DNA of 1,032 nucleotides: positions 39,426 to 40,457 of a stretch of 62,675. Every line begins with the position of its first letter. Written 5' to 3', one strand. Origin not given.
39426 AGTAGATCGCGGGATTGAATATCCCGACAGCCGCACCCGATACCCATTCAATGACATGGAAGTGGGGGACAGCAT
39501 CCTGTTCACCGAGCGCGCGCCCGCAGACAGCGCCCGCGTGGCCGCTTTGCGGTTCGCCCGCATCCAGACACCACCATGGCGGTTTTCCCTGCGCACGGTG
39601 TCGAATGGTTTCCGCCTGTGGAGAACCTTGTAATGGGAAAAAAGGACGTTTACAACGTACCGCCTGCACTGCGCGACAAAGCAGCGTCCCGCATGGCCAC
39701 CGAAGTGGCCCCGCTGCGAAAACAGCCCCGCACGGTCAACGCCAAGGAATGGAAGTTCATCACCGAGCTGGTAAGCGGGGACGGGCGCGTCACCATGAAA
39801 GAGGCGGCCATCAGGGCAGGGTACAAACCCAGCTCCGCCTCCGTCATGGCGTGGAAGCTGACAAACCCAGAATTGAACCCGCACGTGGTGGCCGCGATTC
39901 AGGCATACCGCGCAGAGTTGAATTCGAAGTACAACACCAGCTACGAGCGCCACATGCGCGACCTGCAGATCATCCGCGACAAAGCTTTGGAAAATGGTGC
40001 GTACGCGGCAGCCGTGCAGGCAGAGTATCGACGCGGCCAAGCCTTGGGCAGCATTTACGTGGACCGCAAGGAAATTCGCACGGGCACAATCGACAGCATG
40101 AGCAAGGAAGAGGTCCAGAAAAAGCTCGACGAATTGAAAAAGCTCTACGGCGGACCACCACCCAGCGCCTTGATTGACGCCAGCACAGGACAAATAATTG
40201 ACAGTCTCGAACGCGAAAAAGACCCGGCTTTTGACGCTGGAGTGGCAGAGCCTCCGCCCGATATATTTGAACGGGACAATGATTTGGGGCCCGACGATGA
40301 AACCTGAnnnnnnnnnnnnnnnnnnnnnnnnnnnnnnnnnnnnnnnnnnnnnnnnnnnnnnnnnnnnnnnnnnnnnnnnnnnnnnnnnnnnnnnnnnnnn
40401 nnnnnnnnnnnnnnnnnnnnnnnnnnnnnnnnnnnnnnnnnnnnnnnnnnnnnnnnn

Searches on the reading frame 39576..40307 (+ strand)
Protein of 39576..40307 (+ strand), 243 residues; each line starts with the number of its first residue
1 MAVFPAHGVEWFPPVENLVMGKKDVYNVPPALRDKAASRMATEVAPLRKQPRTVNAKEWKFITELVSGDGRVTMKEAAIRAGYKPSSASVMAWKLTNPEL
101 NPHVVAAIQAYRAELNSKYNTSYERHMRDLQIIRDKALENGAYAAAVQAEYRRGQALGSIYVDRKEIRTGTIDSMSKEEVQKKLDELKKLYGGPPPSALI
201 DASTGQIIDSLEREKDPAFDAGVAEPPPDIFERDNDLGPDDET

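Call 33: search_protein_families(library=pfam, proteins=[window:39576-40307:+], max_evalue=0.01)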
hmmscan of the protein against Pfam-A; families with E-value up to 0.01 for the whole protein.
window:39576-40307:+ (243 aa): 0 families

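Call 34: search_protein_families(library=phrogs, proteins=[window:39576-40307:+], max_evalue=0.001)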
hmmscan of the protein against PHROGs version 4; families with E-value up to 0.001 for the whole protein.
window:39576-40307:+ (243 aa): 2 families
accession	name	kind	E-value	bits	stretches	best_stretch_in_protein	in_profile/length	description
phrog_51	-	head and packaging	6.4e-10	40.2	1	30-214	65-234/261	terminase small subunit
phrog_641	-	head and packaging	7.8e-06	27.5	1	56-124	5-67/162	terminase small subunit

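Call 47: find_related_loci(query=window:39576-40307:+, collection=viral_contigs, flank=6000)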
Query window:39576-40307:+ (243 aa) in viral_contigs; peptide patterns used: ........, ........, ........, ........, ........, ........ (x = any residue, [..] = any of these).
359 stretches matched a pattern; 354 encode a relative of the query (tblastn E <= 1e-3); the best 80 are kept; 80 distinct loci.
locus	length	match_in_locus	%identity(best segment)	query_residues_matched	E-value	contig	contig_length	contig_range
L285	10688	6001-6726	92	1-242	4e-151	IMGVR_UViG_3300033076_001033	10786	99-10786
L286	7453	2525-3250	93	1-242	6e-151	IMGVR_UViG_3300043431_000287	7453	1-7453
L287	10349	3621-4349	91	1-243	2e-137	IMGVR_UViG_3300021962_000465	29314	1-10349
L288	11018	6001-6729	88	1-243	4e-136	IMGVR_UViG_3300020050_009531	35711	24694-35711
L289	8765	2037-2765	87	1-243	1e-134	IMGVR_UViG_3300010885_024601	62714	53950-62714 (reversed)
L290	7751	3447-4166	78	1-241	5e-127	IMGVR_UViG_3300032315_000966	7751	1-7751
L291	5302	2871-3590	79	1-241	9e-127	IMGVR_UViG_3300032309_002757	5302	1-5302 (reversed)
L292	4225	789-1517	81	1-243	5e-127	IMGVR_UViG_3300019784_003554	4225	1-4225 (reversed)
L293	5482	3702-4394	84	11-241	1e-124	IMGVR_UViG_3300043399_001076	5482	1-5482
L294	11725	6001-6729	80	1-243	1e-124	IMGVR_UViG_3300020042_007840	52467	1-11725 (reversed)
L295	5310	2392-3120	80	1-243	2e-124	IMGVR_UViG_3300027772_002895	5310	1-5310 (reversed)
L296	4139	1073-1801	80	1-243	2e-124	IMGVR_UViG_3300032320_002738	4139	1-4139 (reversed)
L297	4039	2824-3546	80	1-241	2e-124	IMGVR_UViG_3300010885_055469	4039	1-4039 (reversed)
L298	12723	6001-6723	80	1-241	3e-122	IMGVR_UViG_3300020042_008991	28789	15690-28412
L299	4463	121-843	80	1-241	2e-123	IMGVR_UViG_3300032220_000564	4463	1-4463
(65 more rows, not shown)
